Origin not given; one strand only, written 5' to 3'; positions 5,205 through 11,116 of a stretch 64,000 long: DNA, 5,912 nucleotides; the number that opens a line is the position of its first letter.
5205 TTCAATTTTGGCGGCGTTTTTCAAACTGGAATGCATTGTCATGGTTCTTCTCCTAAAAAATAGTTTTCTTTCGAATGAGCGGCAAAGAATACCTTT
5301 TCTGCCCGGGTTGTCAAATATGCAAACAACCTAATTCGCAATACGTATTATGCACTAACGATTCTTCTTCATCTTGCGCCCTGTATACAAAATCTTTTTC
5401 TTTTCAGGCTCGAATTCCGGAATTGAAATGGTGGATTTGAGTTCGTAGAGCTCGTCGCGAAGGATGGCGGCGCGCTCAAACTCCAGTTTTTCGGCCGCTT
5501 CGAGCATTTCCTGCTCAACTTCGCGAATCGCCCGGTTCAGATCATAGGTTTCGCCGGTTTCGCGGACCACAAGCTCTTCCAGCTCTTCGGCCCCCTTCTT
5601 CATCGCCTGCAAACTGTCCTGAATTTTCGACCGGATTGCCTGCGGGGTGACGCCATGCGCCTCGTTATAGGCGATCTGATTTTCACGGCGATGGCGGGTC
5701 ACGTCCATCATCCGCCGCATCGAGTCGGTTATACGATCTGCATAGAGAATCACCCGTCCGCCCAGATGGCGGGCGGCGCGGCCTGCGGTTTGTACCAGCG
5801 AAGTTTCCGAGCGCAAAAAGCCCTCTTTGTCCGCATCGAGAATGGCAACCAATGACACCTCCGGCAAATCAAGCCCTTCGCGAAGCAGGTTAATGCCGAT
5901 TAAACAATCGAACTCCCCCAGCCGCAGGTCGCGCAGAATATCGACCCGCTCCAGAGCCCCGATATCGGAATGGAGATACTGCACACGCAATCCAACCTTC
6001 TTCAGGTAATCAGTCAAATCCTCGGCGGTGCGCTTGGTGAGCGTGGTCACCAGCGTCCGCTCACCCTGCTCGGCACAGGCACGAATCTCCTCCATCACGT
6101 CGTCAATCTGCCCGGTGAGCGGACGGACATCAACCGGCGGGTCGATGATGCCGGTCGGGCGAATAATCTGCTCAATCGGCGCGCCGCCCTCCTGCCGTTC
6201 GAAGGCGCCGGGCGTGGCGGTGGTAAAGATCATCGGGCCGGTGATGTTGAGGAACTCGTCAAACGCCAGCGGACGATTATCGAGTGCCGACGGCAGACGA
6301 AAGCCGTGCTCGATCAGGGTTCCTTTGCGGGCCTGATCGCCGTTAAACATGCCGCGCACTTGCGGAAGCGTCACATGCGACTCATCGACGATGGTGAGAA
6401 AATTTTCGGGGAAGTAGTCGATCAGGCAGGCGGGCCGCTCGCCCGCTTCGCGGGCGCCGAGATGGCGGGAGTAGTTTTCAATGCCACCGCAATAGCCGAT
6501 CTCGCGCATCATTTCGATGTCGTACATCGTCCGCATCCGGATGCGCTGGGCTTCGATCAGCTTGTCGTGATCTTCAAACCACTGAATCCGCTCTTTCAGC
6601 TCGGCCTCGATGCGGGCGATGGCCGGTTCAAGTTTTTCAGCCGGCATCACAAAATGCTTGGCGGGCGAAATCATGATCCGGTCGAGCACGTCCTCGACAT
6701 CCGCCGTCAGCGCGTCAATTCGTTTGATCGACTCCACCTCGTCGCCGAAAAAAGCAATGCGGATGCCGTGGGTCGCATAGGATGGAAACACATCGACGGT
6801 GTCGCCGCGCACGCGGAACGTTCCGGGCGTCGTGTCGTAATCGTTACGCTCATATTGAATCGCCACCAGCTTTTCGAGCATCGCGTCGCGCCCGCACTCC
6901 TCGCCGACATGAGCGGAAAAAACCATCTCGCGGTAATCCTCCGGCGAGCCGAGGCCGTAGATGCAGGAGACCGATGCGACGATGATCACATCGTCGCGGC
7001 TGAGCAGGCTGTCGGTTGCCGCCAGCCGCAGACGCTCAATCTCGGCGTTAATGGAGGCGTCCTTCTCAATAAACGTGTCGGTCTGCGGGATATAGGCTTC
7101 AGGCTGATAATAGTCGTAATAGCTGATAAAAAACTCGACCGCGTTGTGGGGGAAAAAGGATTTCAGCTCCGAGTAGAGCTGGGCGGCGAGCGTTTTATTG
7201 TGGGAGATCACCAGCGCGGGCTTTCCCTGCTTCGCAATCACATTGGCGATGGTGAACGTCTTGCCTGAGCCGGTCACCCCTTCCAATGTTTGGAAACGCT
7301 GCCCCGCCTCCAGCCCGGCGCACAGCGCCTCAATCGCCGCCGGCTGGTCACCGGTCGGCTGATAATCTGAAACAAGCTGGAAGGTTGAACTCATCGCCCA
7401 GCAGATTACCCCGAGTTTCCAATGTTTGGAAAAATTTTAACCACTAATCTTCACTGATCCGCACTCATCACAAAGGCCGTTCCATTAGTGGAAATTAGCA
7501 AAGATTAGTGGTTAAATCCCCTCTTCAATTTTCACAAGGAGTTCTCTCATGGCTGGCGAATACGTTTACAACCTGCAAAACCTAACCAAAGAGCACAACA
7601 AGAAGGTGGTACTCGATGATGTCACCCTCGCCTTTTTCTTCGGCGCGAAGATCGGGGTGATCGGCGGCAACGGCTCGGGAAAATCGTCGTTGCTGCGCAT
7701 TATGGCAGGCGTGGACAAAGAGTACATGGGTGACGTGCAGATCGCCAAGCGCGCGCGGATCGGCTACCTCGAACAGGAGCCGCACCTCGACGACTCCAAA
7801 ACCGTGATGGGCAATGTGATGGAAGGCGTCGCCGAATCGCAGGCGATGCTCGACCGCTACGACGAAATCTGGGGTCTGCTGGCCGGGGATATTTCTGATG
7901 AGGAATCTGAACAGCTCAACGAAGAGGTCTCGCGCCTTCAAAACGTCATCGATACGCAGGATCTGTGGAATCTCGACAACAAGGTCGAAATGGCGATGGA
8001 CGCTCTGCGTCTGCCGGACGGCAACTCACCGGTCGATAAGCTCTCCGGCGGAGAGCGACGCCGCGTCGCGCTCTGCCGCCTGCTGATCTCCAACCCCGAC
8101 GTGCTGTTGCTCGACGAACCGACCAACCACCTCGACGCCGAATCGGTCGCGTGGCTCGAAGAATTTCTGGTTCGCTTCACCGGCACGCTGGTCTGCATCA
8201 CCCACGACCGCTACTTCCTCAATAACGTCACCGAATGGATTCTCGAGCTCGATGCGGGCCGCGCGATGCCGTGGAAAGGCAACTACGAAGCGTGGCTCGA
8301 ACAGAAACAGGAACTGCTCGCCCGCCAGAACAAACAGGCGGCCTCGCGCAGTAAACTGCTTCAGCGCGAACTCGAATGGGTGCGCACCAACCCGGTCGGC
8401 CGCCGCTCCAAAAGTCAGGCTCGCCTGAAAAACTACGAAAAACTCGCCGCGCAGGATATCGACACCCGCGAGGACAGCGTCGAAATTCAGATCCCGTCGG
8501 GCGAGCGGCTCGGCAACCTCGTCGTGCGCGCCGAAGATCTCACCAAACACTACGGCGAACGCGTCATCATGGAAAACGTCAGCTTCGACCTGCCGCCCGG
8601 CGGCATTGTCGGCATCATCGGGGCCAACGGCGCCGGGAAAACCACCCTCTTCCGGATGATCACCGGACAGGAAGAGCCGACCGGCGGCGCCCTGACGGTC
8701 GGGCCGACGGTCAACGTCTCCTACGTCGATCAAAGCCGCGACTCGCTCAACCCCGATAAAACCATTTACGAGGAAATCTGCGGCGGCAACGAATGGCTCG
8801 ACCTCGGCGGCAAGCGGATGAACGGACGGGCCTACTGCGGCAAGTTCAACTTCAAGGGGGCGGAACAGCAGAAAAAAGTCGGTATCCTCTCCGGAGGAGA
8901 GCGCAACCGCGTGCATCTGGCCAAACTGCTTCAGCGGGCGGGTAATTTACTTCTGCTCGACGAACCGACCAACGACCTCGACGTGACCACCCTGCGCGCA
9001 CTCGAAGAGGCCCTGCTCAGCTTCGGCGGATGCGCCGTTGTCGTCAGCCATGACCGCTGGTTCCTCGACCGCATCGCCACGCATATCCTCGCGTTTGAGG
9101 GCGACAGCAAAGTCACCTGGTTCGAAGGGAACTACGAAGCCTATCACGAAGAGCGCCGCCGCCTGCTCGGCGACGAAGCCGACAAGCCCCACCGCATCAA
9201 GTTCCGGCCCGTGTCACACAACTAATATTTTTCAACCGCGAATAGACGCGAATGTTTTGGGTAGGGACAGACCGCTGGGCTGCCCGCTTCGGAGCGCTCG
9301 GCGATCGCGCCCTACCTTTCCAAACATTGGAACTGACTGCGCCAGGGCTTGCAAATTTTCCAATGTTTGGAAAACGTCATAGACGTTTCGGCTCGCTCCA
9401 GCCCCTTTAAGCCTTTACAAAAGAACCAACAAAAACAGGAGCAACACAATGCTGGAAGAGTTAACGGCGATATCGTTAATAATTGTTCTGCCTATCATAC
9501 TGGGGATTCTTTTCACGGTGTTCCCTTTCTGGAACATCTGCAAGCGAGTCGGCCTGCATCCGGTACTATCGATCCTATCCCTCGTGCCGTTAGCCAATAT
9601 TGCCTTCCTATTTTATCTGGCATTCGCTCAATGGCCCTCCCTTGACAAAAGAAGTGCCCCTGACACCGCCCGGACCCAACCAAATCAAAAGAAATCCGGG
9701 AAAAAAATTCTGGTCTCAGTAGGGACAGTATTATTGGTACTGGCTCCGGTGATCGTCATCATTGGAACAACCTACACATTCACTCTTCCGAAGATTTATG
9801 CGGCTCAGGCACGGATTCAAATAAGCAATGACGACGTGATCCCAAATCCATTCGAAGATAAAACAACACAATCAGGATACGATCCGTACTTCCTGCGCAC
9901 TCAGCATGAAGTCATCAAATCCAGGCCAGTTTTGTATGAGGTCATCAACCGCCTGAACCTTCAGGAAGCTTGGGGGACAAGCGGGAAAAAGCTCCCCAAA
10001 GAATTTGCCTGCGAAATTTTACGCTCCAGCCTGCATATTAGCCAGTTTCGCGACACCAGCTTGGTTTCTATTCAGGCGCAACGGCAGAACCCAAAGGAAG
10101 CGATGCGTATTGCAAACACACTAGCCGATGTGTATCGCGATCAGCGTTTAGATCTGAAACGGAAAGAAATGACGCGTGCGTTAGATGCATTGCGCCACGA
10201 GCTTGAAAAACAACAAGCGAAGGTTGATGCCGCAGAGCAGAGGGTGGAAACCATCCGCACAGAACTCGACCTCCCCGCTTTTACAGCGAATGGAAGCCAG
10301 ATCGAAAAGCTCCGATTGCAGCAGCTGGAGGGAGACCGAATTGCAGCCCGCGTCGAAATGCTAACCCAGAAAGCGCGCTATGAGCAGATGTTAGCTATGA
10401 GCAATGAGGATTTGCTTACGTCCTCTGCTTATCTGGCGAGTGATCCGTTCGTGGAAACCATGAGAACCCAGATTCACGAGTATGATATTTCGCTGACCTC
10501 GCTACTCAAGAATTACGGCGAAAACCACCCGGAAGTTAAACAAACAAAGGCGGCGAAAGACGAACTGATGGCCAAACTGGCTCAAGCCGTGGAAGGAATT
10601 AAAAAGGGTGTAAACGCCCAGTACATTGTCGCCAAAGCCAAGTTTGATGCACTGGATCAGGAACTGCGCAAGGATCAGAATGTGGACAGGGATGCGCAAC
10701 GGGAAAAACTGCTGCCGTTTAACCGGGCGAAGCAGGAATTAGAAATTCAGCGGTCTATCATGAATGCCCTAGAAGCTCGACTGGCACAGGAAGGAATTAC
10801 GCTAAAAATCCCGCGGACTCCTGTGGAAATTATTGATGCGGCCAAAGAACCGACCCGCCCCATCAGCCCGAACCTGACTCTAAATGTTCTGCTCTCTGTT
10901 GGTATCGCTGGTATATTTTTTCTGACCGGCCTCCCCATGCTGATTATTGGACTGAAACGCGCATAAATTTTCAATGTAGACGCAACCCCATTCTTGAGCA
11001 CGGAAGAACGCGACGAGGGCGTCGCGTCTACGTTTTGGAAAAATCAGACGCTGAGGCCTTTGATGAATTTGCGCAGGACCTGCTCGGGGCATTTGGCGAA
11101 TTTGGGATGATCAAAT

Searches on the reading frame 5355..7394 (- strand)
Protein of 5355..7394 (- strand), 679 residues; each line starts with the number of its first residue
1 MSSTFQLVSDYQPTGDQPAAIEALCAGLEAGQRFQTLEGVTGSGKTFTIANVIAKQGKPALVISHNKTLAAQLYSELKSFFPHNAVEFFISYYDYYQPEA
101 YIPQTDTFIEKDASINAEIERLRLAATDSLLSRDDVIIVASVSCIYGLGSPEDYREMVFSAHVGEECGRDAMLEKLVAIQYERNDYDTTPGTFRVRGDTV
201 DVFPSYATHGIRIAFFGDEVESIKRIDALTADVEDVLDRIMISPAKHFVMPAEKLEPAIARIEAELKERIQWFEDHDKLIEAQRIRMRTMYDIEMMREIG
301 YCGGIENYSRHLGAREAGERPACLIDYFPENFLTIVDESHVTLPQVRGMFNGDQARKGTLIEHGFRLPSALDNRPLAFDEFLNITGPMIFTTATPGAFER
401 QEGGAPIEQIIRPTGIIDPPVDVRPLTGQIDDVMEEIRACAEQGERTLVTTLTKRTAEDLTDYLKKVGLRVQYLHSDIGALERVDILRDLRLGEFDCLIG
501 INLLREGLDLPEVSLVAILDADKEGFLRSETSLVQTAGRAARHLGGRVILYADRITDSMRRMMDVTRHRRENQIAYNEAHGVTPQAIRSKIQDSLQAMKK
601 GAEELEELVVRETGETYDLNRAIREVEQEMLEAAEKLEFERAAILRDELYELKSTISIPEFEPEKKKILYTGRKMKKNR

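Call 45: search_protein_families(library=pfam, proteins=[window:5355-7394:-], max_evalue=0.00001)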
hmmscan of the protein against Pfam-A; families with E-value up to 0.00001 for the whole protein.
window:5355-7394:- (679 aa): 6 families
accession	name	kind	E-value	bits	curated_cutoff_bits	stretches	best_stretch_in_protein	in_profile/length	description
PF17757.6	UvrB_inter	-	2.6e-31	108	22.9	1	162-248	4-91/91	UvrB interaction domain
PF00271.37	Helicase_C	-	2.2e-21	76.6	23.5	1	431-543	4-109/110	Helicase conserved C-terminal domain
PF12344.14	UvrB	-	4.8e-18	65.2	27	1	550-591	1-42/43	Ultra-violet resistance protein B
PF04851.21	ResIII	-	1.7e-09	38.2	22.5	1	13-87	4-83/164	Type III restriction enzyme, res subunit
PF02151.25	UVR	-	1.6e-07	31.3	21.5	1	622-653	3-34/36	UvrB/uvrC motif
PF00270.35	DEAD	-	6.9e-06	26.3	26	0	17-85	4-73/167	DEAD/DEAH box helicase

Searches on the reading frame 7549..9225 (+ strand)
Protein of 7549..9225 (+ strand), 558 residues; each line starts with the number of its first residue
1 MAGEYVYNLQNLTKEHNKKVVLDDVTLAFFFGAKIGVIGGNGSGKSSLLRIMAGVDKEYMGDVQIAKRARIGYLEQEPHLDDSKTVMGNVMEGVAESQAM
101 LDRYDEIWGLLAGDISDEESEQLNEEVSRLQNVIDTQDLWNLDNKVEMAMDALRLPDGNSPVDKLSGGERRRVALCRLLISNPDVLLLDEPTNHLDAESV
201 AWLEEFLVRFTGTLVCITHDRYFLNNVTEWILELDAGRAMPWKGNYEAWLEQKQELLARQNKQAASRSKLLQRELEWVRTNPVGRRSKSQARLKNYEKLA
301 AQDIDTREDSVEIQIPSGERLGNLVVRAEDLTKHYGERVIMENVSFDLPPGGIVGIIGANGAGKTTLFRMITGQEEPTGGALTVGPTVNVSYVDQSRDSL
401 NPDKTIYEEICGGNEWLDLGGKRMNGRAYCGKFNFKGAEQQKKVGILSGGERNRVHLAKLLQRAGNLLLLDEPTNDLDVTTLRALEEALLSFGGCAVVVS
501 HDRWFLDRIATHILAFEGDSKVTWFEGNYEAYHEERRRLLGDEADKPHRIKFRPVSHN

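Call 45: search_protein_families(library=pfam, proteins=[window:7549-9225:+], max_evalue=0.00001)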
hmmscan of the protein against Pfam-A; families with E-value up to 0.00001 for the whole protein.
window:7549-9225:+ (558 aa): 5 families
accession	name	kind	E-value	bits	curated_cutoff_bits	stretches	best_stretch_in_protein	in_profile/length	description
PF00005.33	ABC_tran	-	5e-54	183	25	2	22-193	1-137/137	ABC transporter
PF13304.12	AAA_21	-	2.4e-16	61.1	27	0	161-224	234-303/304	AAA domain, putative AbiEii toxin, Type IV TA system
PF12848.13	ABC_tran_Xtn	-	2.2e-14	53.7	25.9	1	232-307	1-78/85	ABC transporter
PF02463.25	SMC_N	-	5.6e-09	36.2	40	0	35-229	27-207/220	RecF/RecN/SMC N terminal domain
PF13476.12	AAA_23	-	3.1e-08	35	27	0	342-372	11-40/201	AAA domain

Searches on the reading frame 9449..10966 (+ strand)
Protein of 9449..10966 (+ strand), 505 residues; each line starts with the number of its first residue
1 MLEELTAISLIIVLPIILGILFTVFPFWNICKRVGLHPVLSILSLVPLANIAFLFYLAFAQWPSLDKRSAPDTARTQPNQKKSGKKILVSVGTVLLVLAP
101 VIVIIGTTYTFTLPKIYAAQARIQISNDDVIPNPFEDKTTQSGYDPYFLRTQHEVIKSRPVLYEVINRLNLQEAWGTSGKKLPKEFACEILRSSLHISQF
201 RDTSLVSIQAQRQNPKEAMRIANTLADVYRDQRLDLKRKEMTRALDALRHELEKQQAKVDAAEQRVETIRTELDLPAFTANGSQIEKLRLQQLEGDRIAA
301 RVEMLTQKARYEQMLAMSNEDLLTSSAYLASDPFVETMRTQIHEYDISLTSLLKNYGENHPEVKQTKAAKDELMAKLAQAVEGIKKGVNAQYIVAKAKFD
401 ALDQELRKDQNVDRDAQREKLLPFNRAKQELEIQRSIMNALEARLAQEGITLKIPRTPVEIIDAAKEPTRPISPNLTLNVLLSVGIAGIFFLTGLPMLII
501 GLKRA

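Call 45: search_protein_families(library=pfam, proteins=[window:9449-10966:+], max_evalue=0.00001)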
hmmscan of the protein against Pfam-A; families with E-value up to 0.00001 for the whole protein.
window:9449-10966:+ (505 aa): 1 family
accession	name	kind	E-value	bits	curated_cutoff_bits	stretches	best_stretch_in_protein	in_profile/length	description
PF02706.20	Wzz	-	2.9e-06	27.9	25.5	1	95-168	19-90/91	Chain length determinant protein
